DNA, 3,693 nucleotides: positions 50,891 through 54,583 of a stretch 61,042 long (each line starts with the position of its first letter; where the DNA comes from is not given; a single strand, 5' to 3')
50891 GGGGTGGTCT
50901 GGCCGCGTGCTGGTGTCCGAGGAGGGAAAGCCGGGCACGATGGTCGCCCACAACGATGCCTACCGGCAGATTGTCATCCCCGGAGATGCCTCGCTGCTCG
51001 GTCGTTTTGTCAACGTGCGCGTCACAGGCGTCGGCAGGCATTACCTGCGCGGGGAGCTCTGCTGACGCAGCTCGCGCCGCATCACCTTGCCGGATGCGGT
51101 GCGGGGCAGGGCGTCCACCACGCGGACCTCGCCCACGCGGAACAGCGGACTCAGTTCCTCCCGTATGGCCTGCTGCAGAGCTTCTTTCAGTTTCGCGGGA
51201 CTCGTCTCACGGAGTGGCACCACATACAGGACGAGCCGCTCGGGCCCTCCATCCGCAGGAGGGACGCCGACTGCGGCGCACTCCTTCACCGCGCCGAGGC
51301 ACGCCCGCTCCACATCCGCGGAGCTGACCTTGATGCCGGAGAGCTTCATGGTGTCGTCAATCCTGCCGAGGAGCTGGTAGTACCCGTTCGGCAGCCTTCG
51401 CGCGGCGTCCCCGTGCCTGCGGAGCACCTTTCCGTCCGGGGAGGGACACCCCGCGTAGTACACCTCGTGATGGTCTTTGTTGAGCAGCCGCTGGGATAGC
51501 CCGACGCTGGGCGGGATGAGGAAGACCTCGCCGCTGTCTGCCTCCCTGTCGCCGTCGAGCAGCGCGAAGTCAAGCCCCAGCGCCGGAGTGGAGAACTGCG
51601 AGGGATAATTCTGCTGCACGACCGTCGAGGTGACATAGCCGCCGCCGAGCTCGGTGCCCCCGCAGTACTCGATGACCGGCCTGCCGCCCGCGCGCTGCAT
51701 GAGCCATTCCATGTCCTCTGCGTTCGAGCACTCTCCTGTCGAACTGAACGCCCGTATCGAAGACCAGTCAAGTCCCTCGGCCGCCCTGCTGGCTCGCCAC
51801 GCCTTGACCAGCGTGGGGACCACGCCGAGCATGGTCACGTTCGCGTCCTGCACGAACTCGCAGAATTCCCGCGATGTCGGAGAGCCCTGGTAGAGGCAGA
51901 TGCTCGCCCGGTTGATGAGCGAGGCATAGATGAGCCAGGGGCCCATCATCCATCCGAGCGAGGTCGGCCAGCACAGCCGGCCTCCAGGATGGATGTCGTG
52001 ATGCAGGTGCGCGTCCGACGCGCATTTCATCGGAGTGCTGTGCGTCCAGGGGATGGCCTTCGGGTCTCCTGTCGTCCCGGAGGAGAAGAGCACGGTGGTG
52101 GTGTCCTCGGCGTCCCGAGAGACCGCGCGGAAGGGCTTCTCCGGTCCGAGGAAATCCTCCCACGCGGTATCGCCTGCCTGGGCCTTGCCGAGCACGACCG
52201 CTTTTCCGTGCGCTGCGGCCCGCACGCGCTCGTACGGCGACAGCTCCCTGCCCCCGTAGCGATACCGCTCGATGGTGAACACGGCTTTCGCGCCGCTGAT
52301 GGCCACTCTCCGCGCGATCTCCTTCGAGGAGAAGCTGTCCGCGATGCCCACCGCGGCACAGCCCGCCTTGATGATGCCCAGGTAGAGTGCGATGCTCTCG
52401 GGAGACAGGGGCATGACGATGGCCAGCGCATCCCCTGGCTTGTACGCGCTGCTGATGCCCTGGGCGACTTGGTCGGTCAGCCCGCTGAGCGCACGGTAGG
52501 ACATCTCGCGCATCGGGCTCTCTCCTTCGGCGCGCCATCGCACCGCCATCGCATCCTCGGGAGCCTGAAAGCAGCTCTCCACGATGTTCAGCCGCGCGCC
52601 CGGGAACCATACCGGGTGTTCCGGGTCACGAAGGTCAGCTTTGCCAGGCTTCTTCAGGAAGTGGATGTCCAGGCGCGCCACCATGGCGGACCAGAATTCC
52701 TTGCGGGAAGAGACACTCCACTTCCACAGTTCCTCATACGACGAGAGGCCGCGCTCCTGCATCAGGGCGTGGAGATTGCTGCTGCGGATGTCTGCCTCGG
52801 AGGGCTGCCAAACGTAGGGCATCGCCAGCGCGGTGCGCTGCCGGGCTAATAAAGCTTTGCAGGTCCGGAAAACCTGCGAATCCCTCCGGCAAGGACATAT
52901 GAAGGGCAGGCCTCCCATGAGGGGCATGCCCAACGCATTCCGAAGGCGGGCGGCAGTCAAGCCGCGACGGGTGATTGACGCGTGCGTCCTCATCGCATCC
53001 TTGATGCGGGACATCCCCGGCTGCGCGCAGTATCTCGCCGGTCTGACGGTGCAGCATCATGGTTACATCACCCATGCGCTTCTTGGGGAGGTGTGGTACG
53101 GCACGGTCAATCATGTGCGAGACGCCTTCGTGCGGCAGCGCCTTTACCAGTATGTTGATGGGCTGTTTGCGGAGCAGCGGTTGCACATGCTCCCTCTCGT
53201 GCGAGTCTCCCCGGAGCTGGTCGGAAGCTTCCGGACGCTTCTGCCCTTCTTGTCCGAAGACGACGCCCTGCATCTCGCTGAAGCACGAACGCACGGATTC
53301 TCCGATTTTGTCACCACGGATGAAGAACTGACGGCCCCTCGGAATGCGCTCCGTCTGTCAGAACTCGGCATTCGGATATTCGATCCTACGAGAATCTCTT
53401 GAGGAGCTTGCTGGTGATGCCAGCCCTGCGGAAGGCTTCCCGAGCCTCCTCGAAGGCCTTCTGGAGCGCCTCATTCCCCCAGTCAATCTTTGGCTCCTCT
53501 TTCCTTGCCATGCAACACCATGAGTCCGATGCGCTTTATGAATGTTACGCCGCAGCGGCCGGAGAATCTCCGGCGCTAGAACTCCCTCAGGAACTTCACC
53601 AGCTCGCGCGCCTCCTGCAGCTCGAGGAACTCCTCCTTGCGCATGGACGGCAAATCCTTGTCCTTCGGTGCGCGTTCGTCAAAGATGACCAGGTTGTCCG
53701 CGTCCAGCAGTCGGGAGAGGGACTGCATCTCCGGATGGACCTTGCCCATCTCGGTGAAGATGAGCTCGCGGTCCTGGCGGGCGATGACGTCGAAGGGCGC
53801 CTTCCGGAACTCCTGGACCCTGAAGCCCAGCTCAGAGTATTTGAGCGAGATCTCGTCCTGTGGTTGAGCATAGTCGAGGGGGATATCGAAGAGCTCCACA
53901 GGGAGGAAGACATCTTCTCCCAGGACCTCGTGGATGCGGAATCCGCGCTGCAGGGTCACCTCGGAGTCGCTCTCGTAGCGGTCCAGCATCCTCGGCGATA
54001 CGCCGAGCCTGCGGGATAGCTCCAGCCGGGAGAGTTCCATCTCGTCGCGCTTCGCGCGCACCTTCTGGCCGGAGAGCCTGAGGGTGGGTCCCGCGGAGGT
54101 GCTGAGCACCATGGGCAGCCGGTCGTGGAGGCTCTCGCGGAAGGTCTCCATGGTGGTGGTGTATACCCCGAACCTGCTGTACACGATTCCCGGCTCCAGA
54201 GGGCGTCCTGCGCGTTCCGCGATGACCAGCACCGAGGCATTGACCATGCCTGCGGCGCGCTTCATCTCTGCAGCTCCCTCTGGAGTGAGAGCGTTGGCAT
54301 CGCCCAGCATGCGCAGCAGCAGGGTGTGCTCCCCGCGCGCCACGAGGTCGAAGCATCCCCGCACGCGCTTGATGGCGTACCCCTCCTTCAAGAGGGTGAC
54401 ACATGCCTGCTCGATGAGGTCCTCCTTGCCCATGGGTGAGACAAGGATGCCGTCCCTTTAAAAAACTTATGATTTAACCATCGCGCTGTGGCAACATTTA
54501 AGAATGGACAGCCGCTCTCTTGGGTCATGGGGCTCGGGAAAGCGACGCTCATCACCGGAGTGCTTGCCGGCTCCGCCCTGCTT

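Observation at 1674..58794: Dispersed family of ~68-bp CGGCCG-bounded, imperfectly palindromic intergenic repeats (at least 20 copies in 61 kb), most lying 25-42 bp from a TATA box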

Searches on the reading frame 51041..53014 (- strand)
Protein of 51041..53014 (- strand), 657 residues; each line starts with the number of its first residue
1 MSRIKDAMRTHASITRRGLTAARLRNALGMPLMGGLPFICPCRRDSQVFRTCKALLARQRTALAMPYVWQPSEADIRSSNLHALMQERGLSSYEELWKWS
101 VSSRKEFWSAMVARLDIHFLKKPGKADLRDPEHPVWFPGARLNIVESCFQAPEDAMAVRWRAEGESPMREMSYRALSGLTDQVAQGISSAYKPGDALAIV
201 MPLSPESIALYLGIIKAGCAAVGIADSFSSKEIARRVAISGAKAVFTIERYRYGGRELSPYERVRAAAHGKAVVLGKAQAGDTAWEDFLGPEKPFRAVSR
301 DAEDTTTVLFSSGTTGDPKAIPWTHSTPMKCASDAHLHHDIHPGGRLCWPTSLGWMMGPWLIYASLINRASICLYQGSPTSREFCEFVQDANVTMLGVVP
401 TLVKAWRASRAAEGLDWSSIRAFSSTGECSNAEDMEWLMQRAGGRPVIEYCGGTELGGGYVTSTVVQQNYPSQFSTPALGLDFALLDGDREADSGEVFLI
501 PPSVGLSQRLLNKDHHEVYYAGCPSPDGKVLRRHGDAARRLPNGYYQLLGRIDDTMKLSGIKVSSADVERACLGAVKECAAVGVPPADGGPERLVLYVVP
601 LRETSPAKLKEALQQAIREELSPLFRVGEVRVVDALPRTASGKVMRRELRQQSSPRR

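Call 9: search_protein_families(library=pfam, proteins=[window:51041-53014:-])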
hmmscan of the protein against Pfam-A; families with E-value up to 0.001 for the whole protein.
window:51041-53014:- (657 aa): 3 families
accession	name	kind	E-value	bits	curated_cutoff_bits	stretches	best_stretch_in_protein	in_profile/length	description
PF00501.34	AMP-binding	-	1.1e-46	159.9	29.9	1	151-490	8-360/384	AMP-binding enzyme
PF13193.12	AMP-binding_C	-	3.2e-14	54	24.5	1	575-643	11-76/76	AMP-binding enzyme C-terminal domain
PF16177.11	ACAS_N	-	3.7e-10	39.9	27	1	93-148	1-55/55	Acetyl-coenzyme A synthetase N-terminus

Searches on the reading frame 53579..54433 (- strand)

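Call 69: search_protein_families(library=pfam, proteins=[window:53579-54433:-], max_evalue=0.01)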
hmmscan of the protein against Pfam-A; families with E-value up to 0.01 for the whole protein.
window:53579-54433:- (285 aa): 2 families
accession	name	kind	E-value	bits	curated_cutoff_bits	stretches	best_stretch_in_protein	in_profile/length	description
PF01381.28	HTH_3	-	2.6e-07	31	23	1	125-174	1-51/55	Helix-turn-helix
PF00376.29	MerR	-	0.0063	16.7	28.2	0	138-155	4-21/38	MerR family regulatory protein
